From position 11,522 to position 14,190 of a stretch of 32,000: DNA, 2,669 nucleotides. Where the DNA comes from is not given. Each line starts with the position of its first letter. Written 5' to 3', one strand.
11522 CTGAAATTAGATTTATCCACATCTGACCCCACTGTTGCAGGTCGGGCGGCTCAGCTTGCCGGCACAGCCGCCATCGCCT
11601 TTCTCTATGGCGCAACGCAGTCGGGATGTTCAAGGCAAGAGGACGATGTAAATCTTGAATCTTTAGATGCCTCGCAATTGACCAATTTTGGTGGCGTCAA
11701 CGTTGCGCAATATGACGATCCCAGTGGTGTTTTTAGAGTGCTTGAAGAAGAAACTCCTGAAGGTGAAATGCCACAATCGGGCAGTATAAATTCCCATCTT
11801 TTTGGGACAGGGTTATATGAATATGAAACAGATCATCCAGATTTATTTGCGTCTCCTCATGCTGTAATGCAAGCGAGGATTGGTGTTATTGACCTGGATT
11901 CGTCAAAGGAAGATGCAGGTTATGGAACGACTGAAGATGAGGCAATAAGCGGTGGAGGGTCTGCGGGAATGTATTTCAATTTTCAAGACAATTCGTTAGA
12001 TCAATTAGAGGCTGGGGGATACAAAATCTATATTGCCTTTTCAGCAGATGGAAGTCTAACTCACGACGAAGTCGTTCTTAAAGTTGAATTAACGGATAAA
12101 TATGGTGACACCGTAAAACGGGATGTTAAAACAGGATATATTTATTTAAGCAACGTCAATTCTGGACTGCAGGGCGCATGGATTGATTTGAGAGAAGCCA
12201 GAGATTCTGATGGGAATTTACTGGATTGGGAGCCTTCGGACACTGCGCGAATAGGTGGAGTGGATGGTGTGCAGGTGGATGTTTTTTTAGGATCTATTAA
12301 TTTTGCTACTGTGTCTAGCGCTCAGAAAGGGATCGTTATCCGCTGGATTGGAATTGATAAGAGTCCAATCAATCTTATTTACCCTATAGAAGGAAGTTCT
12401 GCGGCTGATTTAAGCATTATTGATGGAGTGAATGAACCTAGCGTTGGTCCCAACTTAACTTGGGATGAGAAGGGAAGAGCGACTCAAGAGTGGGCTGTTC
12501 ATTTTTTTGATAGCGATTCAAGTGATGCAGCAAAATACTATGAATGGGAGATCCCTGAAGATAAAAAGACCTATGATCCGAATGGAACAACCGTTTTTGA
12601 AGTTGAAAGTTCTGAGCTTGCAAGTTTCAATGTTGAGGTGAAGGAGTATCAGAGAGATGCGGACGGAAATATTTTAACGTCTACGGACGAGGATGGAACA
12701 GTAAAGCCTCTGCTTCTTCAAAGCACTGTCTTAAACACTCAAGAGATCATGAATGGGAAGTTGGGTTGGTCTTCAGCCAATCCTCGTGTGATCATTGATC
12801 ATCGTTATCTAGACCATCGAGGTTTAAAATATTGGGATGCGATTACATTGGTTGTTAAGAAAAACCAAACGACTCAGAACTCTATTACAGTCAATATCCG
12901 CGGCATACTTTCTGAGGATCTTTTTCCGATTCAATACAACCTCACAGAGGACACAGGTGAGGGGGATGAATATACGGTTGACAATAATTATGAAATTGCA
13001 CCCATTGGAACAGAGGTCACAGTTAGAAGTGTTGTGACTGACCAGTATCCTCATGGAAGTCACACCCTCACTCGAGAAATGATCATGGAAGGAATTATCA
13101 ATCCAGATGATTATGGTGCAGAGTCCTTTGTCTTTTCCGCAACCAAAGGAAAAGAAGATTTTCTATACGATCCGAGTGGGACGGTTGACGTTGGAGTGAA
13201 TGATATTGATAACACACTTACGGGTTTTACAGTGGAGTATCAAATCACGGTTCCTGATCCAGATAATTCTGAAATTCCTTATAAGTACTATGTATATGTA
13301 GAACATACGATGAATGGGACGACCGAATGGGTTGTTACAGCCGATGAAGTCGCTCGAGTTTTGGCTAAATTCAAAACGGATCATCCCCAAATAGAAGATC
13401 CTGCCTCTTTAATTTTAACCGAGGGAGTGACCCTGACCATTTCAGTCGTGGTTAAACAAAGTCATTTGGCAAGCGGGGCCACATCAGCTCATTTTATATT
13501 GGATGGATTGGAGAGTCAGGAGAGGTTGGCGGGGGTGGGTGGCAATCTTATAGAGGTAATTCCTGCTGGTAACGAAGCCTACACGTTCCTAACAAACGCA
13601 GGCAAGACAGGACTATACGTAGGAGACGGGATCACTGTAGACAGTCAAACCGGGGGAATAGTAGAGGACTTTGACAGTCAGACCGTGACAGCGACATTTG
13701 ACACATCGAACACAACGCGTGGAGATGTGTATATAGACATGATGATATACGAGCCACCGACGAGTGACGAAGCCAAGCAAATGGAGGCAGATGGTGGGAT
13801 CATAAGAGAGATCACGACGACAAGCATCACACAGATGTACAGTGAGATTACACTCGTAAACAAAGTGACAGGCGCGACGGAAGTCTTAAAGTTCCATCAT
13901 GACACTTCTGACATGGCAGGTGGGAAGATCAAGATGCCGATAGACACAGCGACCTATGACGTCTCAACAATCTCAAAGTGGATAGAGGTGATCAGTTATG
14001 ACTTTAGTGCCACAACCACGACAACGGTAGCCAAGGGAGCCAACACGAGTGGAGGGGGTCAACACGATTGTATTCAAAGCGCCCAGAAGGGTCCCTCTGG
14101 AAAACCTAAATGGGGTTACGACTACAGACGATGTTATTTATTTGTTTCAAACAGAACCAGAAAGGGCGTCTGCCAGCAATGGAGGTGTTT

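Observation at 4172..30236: Two paralogous giant membrane proteins with a shared head and tail and different enzyme cargo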

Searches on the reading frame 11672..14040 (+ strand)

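Call 42: search_protein_families(library=pfam, proteins=[window:11672-14040:+], max_evalue=0.1)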
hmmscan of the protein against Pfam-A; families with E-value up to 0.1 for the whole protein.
window:11672-14040:+ (789 aa): 1 family
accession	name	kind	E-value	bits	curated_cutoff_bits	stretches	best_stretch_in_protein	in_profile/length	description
PF19408.5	PKD_6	-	0.084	13.7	25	1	283-324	27-67/82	PKD-like domain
